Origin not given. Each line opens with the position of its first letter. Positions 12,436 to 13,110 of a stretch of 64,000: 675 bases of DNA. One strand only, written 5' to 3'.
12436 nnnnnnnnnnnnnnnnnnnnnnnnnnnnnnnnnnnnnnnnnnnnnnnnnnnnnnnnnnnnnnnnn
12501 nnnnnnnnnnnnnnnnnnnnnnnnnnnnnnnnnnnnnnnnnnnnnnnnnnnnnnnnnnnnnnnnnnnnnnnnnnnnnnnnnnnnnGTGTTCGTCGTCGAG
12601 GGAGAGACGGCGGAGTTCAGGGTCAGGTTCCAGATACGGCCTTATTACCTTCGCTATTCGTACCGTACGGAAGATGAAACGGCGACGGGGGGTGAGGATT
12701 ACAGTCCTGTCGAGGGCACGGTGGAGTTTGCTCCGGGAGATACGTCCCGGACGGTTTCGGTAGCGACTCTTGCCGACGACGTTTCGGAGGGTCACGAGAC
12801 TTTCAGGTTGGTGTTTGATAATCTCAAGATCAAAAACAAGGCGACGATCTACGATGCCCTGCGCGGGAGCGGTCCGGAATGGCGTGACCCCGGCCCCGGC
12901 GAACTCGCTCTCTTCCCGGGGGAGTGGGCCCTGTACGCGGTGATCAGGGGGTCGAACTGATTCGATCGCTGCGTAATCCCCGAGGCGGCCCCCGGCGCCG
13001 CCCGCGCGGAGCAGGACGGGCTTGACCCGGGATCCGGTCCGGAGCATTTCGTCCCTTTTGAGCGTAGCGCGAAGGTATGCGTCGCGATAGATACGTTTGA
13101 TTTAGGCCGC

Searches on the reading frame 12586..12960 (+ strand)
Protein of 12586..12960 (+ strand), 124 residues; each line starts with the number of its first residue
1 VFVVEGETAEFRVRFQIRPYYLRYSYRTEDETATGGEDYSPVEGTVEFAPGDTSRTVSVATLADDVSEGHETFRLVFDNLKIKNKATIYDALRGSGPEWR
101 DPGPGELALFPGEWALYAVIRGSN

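Call 14: search_protein_families(library=pfam, proteins=[window:12586-12960:+], max_evalue=0.001)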
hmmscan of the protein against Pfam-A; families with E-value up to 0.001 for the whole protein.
window:12586-12960:+ (124 aa): 1 family
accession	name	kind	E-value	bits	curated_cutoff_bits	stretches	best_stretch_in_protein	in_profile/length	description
PF03160.20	Calx-beta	-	4.2e-17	62.7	27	1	21-86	38-103/119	Calx-beta domain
